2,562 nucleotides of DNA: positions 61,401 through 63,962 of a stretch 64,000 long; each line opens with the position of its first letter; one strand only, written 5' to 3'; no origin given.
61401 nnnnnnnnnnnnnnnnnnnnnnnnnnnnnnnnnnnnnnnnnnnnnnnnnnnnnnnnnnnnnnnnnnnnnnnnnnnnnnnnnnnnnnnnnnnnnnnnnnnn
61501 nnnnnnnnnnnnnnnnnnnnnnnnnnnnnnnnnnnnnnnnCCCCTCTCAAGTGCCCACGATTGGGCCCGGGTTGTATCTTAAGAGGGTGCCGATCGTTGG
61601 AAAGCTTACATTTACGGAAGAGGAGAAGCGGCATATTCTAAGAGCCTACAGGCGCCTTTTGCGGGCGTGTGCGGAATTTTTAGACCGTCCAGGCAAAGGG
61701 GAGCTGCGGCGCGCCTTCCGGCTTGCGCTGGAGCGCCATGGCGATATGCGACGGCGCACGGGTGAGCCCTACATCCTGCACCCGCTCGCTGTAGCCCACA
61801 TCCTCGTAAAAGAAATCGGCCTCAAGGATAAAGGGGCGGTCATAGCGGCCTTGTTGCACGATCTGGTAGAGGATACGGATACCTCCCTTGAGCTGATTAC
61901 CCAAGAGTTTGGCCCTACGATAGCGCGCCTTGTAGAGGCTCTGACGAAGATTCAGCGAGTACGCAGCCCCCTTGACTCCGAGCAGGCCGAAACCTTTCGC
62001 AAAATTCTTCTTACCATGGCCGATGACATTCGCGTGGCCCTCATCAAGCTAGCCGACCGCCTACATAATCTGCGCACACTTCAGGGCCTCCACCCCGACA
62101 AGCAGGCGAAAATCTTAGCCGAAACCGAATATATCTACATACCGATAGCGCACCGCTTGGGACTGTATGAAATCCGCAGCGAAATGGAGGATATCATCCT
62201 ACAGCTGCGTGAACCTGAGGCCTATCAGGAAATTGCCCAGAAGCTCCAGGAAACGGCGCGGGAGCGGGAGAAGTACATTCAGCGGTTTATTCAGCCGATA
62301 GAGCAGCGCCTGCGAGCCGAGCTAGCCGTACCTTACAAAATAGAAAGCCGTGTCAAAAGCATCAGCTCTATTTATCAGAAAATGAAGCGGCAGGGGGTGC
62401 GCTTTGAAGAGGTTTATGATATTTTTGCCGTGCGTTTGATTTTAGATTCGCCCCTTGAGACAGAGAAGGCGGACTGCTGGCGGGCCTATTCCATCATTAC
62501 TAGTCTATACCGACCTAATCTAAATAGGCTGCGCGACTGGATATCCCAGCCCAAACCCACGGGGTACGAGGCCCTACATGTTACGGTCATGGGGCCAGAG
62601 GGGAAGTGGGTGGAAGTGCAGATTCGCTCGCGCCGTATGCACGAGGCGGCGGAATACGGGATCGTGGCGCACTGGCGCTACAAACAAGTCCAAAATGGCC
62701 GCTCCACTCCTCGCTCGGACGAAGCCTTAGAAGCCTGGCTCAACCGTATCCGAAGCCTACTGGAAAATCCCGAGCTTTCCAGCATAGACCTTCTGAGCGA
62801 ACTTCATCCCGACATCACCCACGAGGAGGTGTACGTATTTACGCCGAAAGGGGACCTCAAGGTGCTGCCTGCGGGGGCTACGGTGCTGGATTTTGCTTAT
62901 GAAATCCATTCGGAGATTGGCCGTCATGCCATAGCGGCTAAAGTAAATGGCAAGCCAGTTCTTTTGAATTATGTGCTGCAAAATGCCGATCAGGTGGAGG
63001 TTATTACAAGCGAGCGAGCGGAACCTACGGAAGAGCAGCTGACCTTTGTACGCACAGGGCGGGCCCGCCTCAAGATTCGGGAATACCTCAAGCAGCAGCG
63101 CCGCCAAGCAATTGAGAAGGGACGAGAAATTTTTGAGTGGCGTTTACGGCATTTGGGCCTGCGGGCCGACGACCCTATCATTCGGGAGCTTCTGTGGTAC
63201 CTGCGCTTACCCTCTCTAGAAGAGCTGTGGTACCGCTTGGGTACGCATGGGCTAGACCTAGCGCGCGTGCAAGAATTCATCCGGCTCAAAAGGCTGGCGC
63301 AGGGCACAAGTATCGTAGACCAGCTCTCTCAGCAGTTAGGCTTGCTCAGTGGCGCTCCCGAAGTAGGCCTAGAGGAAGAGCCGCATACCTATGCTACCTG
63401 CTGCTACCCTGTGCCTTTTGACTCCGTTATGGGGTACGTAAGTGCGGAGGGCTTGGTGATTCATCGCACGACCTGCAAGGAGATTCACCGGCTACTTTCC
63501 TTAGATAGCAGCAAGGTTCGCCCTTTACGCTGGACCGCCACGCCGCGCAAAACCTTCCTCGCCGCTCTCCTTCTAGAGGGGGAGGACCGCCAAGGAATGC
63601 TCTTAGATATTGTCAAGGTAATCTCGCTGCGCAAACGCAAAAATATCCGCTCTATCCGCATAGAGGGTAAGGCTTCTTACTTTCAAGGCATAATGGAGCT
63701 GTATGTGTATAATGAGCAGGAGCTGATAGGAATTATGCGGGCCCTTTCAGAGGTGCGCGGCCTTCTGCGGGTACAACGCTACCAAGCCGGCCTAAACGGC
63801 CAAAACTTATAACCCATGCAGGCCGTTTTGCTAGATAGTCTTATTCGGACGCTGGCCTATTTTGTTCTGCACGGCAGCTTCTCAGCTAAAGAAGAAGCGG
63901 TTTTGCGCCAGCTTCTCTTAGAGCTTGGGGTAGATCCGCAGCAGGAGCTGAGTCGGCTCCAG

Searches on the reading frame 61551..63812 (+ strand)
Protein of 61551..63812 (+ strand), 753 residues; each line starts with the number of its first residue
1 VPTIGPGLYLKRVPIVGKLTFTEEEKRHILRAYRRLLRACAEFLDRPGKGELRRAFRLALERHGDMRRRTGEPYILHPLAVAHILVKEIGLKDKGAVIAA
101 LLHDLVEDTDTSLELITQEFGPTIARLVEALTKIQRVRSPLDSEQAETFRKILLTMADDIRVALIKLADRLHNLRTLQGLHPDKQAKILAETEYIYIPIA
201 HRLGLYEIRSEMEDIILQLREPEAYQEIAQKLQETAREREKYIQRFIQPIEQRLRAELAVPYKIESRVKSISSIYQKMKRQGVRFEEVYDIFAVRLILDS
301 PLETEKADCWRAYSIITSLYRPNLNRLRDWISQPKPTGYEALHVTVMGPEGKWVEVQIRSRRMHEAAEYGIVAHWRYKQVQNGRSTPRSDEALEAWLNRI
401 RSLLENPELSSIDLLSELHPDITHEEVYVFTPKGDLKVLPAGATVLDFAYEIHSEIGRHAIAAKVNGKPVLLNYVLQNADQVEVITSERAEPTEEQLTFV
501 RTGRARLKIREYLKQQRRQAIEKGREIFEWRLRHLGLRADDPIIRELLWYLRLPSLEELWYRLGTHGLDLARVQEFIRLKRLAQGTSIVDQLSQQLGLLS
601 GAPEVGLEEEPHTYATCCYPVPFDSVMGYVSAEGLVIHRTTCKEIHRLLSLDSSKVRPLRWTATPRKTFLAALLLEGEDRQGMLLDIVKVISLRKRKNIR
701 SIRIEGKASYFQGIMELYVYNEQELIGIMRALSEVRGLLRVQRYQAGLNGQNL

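Call 33: search_protein_families(library=pfam, proteins=[window:61551-63812:+], max_evalue=0.01)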
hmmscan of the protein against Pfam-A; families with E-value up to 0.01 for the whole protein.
window:61551-63812:+ (753 aa): 5 families
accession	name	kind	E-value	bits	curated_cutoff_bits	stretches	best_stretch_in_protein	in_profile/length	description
PF13328.12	HD_4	-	1.3e-44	152.1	27.2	1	55-205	1-155/156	HD domain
PF04607.23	RelA_SpoT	-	8.5e-36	123.1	27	1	266-380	1-111/113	Region found in RelA / SpoT proteins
PF02824.27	TGS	-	7.1e-22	77.6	22.2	1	427-486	1-60/60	TGS domain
PF13291.12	ACT_4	-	7.3e-11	43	27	1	667-743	3-80/80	ACT domain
PF01966.28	HD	-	3.1e-07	31.1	22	1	76-173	3-115/116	HD domain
